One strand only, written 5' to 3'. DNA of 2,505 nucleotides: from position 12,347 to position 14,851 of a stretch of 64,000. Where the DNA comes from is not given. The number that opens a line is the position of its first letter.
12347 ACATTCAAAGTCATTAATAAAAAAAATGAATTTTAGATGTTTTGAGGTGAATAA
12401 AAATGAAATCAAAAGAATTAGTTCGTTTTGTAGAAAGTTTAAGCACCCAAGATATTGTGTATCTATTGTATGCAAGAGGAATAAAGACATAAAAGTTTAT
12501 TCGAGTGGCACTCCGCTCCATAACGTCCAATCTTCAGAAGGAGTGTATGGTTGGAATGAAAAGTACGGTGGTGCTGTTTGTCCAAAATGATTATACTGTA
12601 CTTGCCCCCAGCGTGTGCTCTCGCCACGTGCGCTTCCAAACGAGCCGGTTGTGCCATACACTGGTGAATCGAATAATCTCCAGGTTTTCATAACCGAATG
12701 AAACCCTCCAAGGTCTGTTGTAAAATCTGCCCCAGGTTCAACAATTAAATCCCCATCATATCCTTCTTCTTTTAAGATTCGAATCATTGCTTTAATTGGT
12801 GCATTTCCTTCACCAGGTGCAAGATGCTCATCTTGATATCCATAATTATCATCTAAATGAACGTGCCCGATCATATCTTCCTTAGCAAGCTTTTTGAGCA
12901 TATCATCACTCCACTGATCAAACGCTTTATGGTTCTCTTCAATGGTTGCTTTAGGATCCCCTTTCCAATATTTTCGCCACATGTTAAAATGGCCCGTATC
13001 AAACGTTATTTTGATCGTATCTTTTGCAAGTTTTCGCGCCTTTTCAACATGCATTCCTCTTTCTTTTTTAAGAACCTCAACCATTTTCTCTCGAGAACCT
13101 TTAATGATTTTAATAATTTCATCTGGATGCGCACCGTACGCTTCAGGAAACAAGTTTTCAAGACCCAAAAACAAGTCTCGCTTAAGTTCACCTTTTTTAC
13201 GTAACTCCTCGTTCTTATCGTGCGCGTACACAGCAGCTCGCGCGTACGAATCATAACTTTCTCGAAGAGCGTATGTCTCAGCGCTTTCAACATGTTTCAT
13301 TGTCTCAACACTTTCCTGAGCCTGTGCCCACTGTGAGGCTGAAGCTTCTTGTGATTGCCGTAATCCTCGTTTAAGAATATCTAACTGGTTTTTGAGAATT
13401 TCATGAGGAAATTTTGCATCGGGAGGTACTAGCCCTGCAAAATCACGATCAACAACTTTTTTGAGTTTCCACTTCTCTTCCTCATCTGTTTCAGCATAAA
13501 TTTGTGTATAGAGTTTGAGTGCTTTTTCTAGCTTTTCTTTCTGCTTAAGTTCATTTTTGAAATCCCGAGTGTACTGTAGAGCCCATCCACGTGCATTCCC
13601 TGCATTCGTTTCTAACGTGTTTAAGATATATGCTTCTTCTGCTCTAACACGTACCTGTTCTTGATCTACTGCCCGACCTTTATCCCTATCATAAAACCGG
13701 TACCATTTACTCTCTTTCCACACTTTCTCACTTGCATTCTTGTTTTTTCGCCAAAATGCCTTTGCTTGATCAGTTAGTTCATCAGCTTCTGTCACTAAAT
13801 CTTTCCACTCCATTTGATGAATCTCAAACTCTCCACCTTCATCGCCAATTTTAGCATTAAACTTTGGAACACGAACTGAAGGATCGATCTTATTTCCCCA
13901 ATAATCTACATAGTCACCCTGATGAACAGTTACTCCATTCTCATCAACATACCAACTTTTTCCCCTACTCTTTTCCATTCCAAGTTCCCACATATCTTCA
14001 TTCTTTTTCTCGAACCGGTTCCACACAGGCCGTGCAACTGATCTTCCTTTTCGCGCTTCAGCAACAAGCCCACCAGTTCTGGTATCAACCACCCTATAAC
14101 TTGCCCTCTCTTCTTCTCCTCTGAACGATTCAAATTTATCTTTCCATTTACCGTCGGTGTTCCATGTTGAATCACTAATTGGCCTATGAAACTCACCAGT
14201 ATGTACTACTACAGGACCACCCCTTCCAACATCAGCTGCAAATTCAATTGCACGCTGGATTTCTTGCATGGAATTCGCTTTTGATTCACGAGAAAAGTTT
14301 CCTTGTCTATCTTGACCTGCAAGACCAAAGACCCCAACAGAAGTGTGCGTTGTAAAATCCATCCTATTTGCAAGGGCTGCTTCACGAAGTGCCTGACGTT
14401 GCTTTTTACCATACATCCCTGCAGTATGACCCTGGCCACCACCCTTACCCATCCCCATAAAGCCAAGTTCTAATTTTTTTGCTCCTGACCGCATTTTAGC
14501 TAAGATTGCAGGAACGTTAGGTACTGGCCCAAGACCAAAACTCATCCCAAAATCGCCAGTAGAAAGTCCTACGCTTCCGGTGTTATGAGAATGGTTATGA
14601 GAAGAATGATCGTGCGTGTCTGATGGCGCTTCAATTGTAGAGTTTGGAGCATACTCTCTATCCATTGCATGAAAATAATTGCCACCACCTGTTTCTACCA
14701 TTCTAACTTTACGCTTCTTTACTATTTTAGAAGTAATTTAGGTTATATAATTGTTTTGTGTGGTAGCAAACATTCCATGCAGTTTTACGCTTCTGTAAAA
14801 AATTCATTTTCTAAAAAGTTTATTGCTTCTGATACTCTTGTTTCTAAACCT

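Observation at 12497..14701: Xylose-isomerase-like TIM barrel interrupted by a ~430-residue charged, Trp-rich insertion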

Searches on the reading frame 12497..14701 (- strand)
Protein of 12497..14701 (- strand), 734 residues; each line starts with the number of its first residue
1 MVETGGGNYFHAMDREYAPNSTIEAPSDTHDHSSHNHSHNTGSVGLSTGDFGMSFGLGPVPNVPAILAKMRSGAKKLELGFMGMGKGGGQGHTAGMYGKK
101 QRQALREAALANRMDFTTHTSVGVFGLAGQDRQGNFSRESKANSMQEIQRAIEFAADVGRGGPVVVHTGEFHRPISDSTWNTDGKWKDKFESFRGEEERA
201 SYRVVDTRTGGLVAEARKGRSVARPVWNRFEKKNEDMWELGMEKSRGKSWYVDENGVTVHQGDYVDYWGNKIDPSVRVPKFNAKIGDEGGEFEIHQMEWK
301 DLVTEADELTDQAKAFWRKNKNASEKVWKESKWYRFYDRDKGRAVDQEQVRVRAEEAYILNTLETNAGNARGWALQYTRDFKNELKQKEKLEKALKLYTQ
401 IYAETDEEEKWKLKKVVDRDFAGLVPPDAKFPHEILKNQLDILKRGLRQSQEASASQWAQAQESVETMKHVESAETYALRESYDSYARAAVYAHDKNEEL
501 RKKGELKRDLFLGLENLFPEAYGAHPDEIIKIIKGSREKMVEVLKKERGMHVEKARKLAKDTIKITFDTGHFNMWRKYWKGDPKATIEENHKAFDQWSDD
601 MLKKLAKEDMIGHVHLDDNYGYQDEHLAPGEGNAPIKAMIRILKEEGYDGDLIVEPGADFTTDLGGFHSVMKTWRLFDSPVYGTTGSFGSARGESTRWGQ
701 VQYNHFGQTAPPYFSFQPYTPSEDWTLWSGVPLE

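Call 3: search_protein_families(library=pfam, proteins=[window:12497-14701:-], max_evalue=1)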
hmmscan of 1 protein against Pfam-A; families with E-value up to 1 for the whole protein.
window:12497-14701:- (734 aa): 1 family
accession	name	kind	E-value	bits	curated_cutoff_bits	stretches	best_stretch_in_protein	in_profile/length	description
PF01261.30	AP_endonuc_2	-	2.1e-18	67.4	31.1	2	555-656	145-229/249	Xylose isomerase-like TIM barrel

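Call 4: search_protein_families(library=ncbifam, proteins=[window:12497-14701:-], max_evalue=1)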
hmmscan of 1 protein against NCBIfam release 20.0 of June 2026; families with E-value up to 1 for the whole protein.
window:12497-14701:- (734 aa): 2 families
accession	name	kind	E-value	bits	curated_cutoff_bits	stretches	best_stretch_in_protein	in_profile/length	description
NF007360.0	PRK09856.1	equivalog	8.8e-06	25.4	305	1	609-655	201-247/276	fructoselysine 3-epimerase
TIGR03234.1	OH-pyruv-isom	equivalog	0.0098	15.2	353.45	1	600-655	187-239/254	hydroxypyruvate isomerase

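Call 5: search_solved_structures(query=window:12497-14701:-, max_evalue=1, show_alignments=3)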
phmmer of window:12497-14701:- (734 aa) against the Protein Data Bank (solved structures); distinct sequences matched with E-value up to 1: 7.
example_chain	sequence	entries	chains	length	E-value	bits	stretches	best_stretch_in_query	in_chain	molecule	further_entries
3wqo_A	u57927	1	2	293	4.1e-06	28.9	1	611-655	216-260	Uncharacterized protein MJ1311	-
6wn6_A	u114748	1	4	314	0.00019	23.4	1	607-655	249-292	3-keto-D-glucoside 4-epimerase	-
4pgl_A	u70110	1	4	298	0.0046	18.8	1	605-657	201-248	D-tagatose 3-epimerase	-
4q7i_A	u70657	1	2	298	0.0087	17.9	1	605-657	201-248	D-tagatose 3-epimerase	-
2ou4_A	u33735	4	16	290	0.019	16.8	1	605-661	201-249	D-tagatose 3-epimerase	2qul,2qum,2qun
4xsl_A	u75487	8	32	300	0.02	16.7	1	605-661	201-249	D-tagatose 3-epimerase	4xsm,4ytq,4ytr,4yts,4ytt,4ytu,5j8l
4pfh_A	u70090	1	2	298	0.14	14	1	624-657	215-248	D-tagatose 3-epimerase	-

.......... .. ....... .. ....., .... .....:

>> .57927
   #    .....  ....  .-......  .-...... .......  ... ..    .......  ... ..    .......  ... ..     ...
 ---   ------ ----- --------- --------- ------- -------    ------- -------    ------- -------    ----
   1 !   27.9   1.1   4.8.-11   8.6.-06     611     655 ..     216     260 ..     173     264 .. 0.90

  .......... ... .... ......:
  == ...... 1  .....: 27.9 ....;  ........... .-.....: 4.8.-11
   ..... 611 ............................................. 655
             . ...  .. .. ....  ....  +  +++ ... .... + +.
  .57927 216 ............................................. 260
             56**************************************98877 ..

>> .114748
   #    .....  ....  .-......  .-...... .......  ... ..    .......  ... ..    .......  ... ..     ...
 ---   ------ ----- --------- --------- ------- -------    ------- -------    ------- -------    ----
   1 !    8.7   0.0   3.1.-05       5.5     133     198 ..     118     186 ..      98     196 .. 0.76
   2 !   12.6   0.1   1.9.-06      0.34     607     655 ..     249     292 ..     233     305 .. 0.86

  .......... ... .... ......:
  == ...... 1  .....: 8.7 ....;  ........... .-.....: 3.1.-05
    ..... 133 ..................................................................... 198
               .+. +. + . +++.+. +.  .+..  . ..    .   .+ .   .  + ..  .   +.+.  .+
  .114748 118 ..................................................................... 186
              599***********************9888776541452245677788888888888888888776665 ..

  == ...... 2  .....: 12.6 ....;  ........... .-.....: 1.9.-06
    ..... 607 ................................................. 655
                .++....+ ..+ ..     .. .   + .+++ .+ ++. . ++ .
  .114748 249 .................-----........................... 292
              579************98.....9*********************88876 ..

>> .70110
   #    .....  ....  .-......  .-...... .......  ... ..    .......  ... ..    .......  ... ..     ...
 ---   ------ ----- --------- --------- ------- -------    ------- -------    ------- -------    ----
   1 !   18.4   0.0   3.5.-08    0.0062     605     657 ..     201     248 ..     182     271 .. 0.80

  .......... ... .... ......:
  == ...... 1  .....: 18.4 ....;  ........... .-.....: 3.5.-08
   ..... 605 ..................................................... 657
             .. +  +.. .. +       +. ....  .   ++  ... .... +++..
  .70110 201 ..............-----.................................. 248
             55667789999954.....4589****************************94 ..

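Call 6: find_homologous_proteins(query=window:12497-14701:-, max_evalue=0.001)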
Query window:12497-14701:- (734 aa): 293 proteins with E <= 0.001 among 8000 candidates; the best 120 are listed.
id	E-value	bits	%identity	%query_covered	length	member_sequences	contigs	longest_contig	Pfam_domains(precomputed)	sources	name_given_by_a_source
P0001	0.0e+0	1707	100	100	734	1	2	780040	PF01261.31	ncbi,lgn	-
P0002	5.3e-297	1006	63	99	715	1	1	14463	PF01261.31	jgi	jgi:sugar phosphate isomerase/epimerase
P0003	1.3e-270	918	58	100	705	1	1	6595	PF01261.31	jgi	-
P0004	2.7e-266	904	56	100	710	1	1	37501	PF01261.31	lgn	-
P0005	3.7e-264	897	57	100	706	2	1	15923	PF01261.31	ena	-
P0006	1.1e-262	892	55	100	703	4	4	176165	PF01261.31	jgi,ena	-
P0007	1.0e-260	886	55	100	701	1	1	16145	PF01261.31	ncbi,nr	ncbi:sugar phosphate isomerase/epimerase [Candidatus Woesearchaeota archaeon]|nr:sugar phosphate iso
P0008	1.7e-259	882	56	100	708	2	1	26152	PF19908.5,PF01261.31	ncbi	-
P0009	7.5e-259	879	54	100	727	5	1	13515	PF01261.31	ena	-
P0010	3.5e-258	877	54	100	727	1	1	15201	PF01261.31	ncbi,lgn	-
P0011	6.3e-258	876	55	100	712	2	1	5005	PF01261.31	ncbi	-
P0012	6.4e-258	876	54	100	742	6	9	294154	PF01261.31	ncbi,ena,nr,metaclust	ncbi:hypothetical protein HOC01_06470 [archaeon]|nr:hypothetical protein [archaeon] MBT6697515.1 hyp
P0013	8.4e-258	876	56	98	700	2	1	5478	PF01261.31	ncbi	-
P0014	9.4e-258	876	54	100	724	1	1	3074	PF01261.31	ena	-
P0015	1.2e-256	872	54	100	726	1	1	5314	PF01261.31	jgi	jgi:sugar phosphate isomerase/epimerase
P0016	2.1e-256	871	56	100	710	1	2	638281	PF01261.31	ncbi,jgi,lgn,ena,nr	ncbi:hypothetical protein COV20_01920 [Candidatus Woesearchaeota archaeon CG10_big_fil_rev_8_21_14_0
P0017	1.9e-254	865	54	100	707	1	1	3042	PF01261.31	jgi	jgi:sugar phosphate isomerase/epimerase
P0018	4.9e-254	864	53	100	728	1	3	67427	PF01261.31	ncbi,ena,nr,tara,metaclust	ncbi:hypothetical protein CL619_04660 [archaeon]|nr:hypothetical protein [archaeon]|tara:strand:- st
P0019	7.4e-254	863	53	100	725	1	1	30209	PF01261.31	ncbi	-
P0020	1.0e-253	863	54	100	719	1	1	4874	PF01261.31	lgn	-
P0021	1.1e-253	862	55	95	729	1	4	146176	PF01261.31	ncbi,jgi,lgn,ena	-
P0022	2.8e-253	861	54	100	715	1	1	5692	PF01261.31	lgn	-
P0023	1.7e-252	858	55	100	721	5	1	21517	PF01261.31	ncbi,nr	ncbi:MAG TPA: TIM barrel protein [Candidatus Nanoarchaeia archaeon]|nr:TIM barrel protein [Candidatu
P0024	4.7e-252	857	55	100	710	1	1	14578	PF01261.31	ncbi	ncbi:MAG: TIM barrel protein [Candidatus Woesearchaeota archaeon]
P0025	1.8e-251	855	53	100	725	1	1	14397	PF01261.31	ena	-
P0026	5.6e-251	853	54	99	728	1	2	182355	PF01261.31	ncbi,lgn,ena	-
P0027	8.0e-251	853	54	100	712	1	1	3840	PF01261.31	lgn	-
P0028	1.3e-250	852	54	100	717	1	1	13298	PF01261.31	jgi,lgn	-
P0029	4.3e-250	851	54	100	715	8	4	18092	PF01261.31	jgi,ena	-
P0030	2.6e-249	848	55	100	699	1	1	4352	PF01261.31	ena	-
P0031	2.9e-249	848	53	99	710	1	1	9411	PF01261.31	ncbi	-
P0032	9.1e-249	846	54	100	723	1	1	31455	PF01261.31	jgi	jgi:sugar phosphate isomerase/epimerase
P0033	2.5e-248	845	54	100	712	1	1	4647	PF01261.31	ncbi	-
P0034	6.9e-248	843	54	100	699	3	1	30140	PF01261.31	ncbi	-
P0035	7.0e-248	843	54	99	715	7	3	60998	PF01261.31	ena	-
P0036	9.2e-248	843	53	100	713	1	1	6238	PF01261.31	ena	-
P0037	1.3e-247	842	54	100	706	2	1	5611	PF01261.31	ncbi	-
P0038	3.3e-247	841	54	100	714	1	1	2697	PF01261.31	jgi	-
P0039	3.6e-247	841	55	100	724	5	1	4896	PF01261.31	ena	-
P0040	5.4e-247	840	53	100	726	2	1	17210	PF01261.31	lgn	-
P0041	8.0e-247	840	54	98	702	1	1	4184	PF01261.31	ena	-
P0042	1.0e-246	839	53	100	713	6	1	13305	PF01261.31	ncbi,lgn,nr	ncbi:hypothetical protein HYT52_04040 [Candidatus Woesearchaeota archaeon]|nr:hypothetical protein [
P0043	1.2e-246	839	52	100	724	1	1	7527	PF01261.31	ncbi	-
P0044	1.5e-246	839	52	99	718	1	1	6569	PF01261.31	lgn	-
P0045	1.5e-246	839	53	99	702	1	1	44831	PF01261.31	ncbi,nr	ncbi:hypothetical protein COY27_00180 [Candidatus Woesearchaeota archaeon CG_4_10_14_0_2_um_filter_3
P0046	1.6e-246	839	54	100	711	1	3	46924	PF01261.31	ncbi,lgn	-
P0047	1.7e-246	839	53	99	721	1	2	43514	PF01261.31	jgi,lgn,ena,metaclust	metaclust:\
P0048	9.2e-246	836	54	100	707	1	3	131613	PF01261.31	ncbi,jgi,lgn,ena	-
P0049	2.7e-245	835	53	100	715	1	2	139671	PF01261.31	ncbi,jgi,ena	-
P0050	5.1e-245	834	53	100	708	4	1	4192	PF01261.31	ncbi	-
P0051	7.0e-245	833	54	100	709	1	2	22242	PF01261.31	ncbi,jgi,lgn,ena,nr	ncbi:hypothetical protein COV17_03375 [Candidatus Woesearchaeota archaeon CG10_big_fil_rev_8_21_14_0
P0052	8.5e-245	833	54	99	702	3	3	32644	PF01261.31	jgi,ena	jgi:hypothetical protein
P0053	1.2e-244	833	54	100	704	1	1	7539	PF01261.31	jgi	jgi:sugar phosphate isomerase/epimerase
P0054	1.2e-244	833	54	98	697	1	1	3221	PF01261.31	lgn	-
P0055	1.5e-244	832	54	100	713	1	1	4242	PF01261.31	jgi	jgi:hypothetical protein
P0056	1.9e-244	832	54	100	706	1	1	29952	PF01261.31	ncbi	-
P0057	3.5e-244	831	53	100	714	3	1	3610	PF01261.31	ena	-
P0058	3.6e-244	831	52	99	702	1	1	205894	PF01261.31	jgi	jgi:hypothetical protein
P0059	3.8e-244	831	53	100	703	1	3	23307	PF01261.31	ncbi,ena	ncbi:MAG: TIM barrel protein [Nanoarchaeota archaeon]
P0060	4.6e-244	831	55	100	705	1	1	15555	PF01261.31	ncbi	ncbi:MAG: TIM barrel protein [Nanoarchaeota archaeon]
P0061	6.2e-244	830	54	99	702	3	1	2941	PF01261.31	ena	-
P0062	9.5e-244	830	54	100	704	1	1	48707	PF01261.31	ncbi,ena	-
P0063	2.6e-243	828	53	100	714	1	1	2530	PF01261.31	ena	-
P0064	6.1e-243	827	53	100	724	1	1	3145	PF01261.31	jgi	jgi:sugar phosphate isomerase/epimerase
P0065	6.4e-243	827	53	99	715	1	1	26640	PF01261.31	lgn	-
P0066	3.6e-242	824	52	100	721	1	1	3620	PF01261.31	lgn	-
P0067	3.8e-242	824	53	100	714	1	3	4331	PF01261.31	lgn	-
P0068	4.6e-242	824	53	98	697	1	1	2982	PF01261.31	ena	-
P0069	5.7e-242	824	54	98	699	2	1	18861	PF01261.31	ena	-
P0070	1.3e-241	823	53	100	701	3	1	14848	PF01261.31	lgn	-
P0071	1.8e-241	822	52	100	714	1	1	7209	PF01261.31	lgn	-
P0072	4.2e-241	821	53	99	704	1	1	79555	PF01261.31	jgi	jgi:hypothetical protein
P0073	2.2e-240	818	53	100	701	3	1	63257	PF01261.31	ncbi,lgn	-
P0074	3.6e-240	818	52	100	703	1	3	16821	PF01261.31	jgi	-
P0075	4.2e-240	818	53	99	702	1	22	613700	PF01261.31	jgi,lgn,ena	jgi:hypothetical protein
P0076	7.6e-240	817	53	96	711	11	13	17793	PF01261.31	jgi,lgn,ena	-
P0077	7.8e-240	817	52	100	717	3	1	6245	PF01261.31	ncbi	-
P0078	1.4e-239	816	54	100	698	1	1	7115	PF01261.31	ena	-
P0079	9.5e-239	813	53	100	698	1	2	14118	PF01261.31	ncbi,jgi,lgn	ncbi:MAG: TIM barrel protein [Nanoarchaeota archaeon]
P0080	1.1e-238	813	52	100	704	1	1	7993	PF01261.31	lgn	-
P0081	1.2e-238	813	52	100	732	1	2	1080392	PF01261.31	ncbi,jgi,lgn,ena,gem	-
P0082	1.7e-238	812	53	98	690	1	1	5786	PF01261.31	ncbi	-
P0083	1.8e-238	812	53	100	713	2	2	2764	PF01261.31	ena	-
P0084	3.0e-238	811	52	100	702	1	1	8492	PF01261.31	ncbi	-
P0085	4.9e-238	811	53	100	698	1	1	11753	PF01261.31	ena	-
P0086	6.2e-238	810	53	100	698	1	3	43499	PF01261.31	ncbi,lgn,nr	ncbi:sugar phosphate isomerase/epimerase [Candidatus Woesearchaeota archaeon]|nr:sugar phosphate iso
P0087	8.7e-238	810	53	100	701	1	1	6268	PF01261.31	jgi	jgi:sugar phosphate isomerase/epimerase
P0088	9.7e-238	810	54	98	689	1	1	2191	PF01261.31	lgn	-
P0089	1.0e-237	810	52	100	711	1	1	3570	PF01261.31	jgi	jgi:hypothetical protein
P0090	1.0e-237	810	51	100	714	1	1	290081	PF01261.31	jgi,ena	jgi:sugar phosphate isomerase/epimerase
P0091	1.1e-237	810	51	100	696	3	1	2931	PF01261.31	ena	-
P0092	1.1e-237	809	52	100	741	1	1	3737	PF01261.31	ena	-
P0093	1.3e-237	809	53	98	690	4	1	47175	PF01261.31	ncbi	-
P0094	3.1e-237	808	52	100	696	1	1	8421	PF01261.31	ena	-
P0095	3.2e-237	808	52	100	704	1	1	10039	PF01261.31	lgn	-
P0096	9.8e-237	806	53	100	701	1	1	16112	PF01261.31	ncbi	-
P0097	1.5e-236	806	51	100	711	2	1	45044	PF01261.31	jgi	jgi:hypothetical protein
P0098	2.1e-236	805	54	95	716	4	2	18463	PF01261.31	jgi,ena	-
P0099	2.7e-236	805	52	100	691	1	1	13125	PF01261.31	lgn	-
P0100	3.0e-236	805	52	100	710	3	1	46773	PF01261.31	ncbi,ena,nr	ncbi:hypothetical protein CL620_00245 [archaeon]|nr:hypothetical protein [archaeon]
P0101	3.0e-236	805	52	100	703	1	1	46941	PF01261.31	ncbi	-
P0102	3.1e-236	805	52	100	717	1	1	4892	PF01261.31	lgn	-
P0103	4.0e-236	804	52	100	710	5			PF01261.31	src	-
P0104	4.5e-236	804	50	100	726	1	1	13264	PF01261.31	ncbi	-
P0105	5.6e-236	804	52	100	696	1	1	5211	PF01261.31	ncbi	-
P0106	6.6e-236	804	52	100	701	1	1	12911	PF01261.31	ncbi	-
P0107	2.7e-235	802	53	95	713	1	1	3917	PF01261.31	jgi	jgi:sugar phosphate isomerase/epimerase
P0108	1.4e-234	799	52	100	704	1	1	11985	PF01261.31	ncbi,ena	-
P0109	1.5e-234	799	52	96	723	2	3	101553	PF01261.31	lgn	-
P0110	1.7e-234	799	52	100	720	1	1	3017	PF01261.31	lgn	-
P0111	1.8e-234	799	51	100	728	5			PF01261.31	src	-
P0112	2.7e-234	798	51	100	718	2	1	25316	PF01261.31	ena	-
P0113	3.2e-234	798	52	100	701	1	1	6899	PF01261.31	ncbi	-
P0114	1.9e-233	796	51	100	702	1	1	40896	PF01261.31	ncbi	ncbi:MAG: TIM barrel protein [Candidatus Woesearchaeota archaeon]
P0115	2.3e-233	795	51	99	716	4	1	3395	PF01261.31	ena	-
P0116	2.7e-233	795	52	100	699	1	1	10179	PF01261.31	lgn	-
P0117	1.5e-232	793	52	99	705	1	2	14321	PF01261.31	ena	-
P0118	2.2e-232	792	51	100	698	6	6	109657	PF01261.31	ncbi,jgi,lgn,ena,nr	ncbi:MAG TPA: TIM barrel protein [Candidatus Nanoarchaeia archaeon]|nr:TIM barrel protein [Candidatu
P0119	3.3e-232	791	54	95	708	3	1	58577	PF01261.31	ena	-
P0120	3.5e-232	791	51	100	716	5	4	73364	PF01261.31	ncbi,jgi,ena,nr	ncbi:MAG TPA: TIM barrel protein [Candidatus Nanoarchaeia archaeon]|nr:TIM barrel protein [Candidatu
